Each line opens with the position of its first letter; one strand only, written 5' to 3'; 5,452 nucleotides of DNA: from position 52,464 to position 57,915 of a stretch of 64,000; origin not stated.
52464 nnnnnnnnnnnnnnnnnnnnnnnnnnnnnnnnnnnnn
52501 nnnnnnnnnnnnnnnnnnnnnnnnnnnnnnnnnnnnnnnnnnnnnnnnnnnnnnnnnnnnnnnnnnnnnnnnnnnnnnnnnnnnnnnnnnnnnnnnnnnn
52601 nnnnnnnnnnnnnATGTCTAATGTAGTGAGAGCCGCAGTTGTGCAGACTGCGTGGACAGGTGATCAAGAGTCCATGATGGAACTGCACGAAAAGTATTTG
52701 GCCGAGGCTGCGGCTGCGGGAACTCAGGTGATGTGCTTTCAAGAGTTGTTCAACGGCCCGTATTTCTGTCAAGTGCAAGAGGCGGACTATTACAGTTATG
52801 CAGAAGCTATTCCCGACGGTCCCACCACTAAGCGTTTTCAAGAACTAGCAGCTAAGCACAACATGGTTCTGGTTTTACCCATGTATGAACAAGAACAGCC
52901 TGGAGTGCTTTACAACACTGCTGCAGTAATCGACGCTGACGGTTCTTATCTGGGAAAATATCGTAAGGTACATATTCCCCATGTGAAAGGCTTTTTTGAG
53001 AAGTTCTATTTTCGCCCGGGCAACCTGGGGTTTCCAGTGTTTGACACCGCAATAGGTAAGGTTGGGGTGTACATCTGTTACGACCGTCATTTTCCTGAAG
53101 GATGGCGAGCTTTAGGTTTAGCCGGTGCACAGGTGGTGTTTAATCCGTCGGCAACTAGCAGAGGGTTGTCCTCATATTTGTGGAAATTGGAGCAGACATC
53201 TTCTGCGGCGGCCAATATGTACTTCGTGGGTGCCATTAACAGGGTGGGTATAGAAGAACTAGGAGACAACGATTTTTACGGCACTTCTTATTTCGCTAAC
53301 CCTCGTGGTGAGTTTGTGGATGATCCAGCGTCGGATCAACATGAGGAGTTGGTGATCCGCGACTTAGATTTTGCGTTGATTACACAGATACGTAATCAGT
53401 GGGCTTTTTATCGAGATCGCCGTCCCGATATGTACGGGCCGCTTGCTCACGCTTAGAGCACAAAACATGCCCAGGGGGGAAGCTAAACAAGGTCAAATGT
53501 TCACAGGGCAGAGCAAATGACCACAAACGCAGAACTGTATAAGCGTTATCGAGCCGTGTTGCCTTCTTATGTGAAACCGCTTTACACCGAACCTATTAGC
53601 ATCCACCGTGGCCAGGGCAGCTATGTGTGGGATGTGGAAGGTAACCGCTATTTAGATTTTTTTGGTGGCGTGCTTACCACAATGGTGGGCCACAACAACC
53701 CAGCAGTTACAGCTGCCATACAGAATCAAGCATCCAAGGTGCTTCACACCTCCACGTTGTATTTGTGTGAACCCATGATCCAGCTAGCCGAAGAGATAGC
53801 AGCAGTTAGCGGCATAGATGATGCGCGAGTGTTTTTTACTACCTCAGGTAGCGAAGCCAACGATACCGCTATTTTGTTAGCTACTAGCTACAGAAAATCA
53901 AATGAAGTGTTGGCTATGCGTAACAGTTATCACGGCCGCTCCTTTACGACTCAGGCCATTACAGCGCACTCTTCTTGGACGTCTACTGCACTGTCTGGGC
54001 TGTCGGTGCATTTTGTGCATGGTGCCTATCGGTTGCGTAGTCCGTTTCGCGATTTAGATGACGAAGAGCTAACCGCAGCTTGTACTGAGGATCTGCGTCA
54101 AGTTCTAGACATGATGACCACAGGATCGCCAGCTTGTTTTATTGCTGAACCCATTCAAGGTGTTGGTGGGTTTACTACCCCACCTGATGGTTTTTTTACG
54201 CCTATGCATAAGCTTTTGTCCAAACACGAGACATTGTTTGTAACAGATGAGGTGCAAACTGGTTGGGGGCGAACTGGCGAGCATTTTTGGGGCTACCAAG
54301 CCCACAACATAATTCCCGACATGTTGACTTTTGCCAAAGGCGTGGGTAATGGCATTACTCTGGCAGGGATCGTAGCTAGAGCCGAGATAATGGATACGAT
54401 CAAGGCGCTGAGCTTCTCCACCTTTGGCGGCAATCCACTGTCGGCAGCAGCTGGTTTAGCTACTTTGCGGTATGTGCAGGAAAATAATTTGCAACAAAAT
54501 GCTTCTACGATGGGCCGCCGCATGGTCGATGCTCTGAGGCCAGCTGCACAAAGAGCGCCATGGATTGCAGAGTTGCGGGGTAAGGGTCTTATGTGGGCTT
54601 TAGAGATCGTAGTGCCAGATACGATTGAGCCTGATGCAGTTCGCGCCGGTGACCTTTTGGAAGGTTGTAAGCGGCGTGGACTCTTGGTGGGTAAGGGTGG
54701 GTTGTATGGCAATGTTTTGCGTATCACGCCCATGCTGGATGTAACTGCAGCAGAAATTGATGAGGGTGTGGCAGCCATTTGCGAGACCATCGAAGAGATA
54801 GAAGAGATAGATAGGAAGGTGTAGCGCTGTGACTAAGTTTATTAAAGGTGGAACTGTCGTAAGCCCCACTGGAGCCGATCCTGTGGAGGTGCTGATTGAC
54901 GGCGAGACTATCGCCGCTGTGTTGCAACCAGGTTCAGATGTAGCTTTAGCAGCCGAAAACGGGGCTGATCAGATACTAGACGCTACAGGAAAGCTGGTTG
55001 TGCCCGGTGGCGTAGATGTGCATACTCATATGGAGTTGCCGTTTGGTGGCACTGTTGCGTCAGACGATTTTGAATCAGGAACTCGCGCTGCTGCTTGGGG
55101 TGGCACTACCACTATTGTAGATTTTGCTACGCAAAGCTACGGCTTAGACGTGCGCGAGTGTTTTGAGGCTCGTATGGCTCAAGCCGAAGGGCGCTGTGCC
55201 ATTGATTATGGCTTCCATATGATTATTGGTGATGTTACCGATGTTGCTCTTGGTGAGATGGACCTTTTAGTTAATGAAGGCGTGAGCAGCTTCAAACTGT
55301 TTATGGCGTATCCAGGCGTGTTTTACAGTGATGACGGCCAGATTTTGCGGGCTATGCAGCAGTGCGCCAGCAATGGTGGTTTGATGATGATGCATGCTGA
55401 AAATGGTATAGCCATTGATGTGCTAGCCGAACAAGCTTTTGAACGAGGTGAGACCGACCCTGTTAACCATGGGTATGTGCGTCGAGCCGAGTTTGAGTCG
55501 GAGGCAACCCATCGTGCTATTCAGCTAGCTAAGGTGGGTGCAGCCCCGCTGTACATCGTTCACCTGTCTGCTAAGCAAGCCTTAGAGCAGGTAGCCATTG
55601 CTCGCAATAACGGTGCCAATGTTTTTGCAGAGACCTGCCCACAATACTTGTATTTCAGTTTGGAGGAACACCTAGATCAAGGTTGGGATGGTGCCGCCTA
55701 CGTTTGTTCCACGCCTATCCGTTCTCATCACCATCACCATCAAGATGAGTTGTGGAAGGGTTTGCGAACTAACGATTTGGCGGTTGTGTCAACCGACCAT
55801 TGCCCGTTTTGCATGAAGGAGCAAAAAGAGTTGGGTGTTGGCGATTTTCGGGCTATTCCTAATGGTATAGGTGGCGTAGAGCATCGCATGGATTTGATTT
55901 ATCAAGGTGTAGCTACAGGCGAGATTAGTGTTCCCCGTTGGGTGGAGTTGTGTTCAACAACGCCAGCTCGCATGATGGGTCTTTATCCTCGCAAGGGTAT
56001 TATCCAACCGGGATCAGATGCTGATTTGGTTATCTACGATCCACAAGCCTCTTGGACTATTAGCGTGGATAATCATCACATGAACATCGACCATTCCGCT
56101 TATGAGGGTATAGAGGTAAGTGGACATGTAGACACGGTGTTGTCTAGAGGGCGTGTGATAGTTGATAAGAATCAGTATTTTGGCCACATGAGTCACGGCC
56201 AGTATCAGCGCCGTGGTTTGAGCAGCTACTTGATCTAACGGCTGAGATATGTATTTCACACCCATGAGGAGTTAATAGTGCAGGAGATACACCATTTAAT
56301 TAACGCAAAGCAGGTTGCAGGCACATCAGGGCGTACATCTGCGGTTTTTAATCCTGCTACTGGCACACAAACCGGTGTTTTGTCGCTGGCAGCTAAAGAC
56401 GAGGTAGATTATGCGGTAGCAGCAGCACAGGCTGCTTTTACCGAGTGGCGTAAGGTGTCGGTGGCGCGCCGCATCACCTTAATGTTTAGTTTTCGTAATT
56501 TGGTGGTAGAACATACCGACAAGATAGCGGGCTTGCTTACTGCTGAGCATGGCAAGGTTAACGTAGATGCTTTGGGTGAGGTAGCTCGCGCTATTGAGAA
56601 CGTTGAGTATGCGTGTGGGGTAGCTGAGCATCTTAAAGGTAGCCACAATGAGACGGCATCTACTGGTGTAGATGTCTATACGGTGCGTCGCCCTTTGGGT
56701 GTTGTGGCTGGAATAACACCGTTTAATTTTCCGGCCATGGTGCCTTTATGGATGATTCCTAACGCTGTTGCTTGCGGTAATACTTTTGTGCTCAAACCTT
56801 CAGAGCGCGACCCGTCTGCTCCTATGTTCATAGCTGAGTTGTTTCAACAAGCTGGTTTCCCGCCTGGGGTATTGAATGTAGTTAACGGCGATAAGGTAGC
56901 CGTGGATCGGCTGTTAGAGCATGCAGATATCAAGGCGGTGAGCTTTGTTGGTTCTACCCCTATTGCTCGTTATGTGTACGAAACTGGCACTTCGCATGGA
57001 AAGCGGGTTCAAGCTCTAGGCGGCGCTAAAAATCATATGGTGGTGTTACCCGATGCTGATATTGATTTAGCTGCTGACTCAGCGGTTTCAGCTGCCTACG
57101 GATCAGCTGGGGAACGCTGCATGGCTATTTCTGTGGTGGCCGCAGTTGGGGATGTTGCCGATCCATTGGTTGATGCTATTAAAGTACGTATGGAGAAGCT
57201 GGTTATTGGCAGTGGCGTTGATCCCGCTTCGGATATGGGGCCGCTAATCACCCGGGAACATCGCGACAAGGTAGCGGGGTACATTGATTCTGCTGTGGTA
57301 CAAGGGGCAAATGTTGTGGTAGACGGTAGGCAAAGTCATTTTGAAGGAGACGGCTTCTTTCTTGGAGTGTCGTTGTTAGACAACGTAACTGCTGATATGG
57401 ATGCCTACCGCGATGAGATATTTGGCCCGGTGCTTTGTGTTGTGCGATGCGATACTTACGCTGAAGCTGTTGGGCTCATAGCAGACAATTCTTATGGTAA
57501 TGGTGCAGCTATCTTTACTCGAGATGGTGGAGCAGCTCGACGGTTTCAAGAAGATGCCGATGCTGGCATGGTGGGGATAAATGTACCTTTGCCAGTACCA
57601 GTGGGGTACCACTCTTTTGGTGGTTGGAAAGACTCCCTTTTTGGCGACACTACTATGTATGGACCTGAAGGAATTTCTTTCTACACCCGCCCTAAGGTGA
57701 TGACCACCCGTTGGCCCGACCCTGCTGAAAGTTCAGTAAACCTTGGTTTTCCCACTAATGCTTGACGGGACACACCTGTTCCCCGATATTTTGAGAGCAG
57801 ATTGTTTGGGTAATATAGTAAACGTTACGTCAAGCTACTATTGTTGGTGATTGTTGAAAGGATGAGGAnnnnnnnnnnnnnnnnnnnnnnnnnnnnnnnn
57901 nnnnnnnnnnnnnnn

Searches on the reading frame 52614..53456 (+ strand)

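Call 34: search_protein_families(library=pfam, proteins=[window:52614-53456:+], max_evalue=0.00001)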
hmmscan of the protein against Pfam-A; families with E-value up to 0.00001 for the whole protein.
window:52614-53456:+ (280 aa): 1 family
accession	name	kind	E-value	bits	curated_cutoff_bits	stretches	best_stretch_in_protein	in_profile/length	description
PF00795.27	CN_hydrolase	-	1.4e-68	231.5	23.2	1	6-260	1-255/256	Carbon-nitrogen hydrolase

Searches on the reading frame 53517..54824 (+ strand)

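Call 34: search_protein_families(library=pfam, proteins=[window:53517-54824:+], max_evalue=0.00001)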
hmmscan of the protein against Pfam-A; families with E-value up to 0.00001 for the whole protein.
window:53517-54824:+ (435 aa): 1 family
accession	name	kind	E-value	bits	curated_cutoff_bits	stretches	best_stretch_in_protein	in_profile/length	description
PF00202.27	Aminotran_3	-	3.2e-93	313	30.5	1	26-423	10-401/403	Aminotransferase class-III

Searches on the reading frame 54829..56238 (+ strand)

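Call 34: search_protein_families(library=pfam, proteins=[window:54829-56238:+], max_evalue=0.00001)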
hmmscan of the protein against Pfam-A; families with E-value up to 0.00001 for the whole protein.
window:54829-56238:+ (469 aa): 2 families
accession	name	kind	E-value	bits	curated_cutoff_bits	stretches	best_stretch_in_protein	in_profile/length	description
PF01979.26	Amidohydro_1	-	1.1e-20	74.7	25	1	56-443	1-344/345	Amidohydrolase family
PF07969.17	Amidohydro_3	-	2.3e-14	54.2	29.7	1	364-444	405-471/472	Amidohydrolase family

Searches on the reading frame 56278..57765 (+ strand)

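Call 34: search_protein_families(library=pfam, proteins=[window:56278-57765:+], max_evalue=0.00001)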
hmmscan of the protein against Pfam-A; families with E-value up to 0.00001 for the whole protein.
window:56278-57765:+ (495 aa): 1 family
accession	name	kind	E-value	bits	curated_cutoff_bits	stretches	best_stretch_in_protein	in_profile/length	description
PF00171.27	Aldedh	-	8.5e-139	463.5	23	1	16-474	5-460/461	Aldehyde dehydrogenase family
